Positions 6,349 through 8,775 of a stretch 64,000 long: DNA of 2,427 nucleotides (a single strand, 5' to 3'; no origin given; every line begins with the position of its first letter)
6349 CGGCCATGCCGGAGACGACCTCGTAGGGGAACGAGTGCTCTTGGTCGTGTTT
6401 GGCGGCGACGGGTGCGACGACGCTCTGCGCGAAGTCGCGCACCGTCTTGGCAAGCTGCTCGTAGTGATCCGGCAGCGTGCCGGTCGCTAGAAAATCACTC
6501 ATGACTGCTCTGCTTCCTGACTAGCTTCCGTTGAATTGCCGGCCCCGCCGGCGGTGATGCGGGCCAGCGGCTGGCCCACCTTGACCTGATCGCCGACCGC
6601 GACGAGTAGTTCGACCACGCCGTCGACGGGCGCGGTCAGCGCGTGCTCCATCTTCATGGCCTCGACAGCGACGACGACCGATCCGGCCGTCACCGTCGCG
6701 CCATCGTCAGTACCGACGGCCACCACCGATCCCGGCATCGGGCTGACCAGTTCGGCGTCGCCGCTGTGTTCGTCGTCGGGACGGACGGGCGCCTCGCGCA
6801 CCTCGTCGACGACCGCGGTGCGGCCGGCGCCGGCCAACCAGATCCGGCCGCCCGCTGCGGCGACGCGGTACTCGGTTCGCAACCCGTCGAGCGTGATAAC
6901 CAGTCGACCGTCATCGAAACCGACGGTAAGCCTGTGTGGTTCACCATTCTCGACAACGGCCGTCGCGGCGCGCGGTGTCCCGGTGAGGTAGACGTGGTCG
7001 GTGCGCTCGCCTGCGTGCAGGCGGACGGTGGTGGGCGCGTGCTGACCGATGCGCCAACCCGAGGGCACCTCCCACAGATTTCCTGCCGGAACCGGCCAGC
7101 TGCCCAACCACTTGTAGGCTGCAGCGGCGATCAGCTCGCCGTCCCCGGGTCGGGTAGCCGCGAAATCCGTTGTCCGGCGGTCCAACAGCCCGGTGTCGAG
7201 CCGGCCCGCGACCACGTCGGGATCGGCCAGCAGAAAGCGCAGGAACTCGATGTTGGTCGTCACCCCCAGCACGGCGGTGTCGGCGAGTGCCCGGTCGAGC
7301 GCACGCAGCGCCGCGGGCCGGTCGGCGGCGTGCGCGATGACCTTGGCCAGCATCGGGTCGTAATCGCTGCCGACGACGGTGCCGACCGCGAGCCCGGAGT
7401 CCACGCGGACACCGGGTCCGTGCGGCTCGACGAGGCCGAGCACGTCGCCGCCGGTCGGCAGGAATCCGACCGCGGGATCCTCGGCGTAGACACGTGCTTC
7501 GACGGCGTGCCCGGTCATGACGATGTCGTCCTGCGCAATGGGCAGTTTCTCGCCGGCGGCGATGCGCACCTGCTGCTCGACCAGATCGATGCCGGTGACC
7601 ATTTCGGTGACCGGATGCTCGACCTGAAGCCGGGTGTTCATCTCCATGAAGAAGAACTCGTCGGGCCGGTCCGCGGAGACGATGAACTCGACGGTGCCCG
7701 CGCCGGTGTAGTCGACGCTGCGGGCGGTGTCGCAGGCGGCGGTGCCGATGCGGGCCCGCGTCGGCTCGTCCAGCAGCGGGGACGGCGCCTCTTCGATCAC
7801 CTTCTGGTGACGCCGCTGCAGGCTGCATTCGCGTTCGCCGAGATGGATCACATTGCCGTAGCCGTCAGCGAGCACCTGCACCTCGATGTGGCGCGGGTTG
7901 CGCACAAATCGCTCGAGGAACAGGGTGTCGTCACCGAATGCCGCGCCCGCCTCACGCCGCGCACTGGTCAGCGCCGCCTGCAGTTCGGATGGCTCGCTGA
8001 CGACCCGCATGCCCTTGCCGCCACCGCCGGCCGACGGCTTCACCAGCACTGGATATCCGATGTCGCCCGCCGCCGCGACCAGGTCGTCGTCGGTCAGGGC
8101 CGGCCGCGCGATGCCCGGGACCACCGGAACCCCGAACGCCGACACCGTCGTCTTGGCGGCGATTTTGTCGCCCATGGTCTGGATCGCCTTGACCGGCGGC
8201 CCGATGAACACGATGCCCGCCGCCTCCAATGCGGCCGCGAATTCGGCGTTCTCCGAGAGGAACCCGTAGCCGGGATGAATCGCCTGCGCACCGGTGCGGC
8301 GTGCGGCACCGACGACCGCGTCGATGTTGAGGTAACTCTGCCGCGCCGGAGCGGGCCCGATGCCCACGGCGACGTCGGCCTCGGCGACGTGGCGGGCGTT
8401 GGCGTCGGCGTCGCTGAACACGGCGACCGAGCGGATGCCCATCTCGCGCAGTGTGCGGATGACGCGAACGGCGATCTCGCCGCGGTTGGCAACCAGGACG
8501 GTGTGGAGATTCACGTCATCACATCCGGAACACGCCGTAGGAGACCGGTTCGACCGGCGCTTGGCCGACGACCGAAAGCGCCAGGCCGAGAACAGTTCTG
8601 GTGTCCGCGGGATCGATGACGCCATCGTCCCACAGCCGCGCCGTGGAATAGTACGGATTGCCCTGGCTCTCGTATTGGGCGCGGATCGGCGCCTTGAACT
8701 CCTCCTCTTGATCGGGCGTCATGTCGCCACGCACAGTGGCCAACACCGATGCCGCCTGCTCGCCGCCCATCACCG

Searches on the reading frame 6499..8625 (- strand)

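Call 42: search_protein_families(library=ncbifam, proteins=[window:6499-8625:-], max_evalue=0.00001)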
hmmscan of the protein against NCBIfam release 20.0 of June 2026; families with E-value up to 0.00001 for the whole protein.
window:6499-8625:- (708 aa): 42 families (the best 25 are shown)
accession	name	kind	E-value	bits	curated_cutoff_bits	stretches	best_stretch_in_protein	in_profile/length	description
NF006367.0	PRK08591.1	subfamily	1.7e-182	607.2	597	1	40-485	2-445/451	acetyl-CoA carboxylase biotin carboxylase subunit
NF009554.0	PRK12999.1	equivalog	2.9e-182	608.2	965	2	39-492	4-463/1147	pyruvate carboxylase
NF006406.0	PRK08654.1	equivalog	2.2e-175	584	739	1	41-484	3-443/499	acetyl-CoA carboxylase biotin carboxylase subunit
TIGR02712.1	urea_carbox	equivalog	1.9e-173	579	1303.85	2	41-487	2-445/1201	urea carboxylase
TIGR00514.1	accC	equivalog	8.7e-173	575.3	626.5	1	41-484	3-444/449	acetyl-CoA carboxylase biotin carboxylase subunit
NF009471.0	PRK12833.1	equivalog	1.9e-168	560.9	686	1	39-486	4-449/467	acetyl-CoA carboxylase biotin carboxylase subunit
NF004085.0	PRK05586.1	equivalog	1.5e-164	548.2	723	1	41-485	3-445/448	acetyl-CoA carboxylase biotin carboxylase subunit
TIGR01235.1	pyruv_carbox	equivalog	1.4e-158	529.5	1114.45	2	43-488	2-455/1143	pyruvate carboxylase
NF005525.0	PRK07178.1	equivalog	6.7e-150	499.8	768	1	41-485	3-443/471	acetyl-CoA carboxylase biotin carboxylase subunit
NF006286.0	PRK08462.1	equivalog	2.7e-148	494.5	740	1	39-484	3-444/445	acetyl-CoA carboxylase biotin carboxylase subunit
NF006287.0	PRK08463.1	equivalog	2.7e-142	475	775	1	40-487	2-447/479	acetyl-CoA carboxylase subunit A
TIGR01369.1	CPSaseII_lrg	equivalog_domain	2.5e-16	58.5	1027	1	128-364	644-872/1052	carbamoyl-phosphate synthase (glutamine-hydrolyzing) large subunit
TIGR01205.1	D_ala_D_alaTIGR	subfamily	8e-16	57.9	245.65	1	121-331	74-285/318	D-alanine--D-alanine ligase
NF003671.0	PRK05294.1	equivalog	8.2e-16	56.8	599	1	128-364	641-869/1058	carbamoyl-phosphate synthase large subunit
NF006761.0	PRK09282.1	domain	4.7e-14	51.8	402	1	564-691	465-590/591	pyruvate carboxylase subunit B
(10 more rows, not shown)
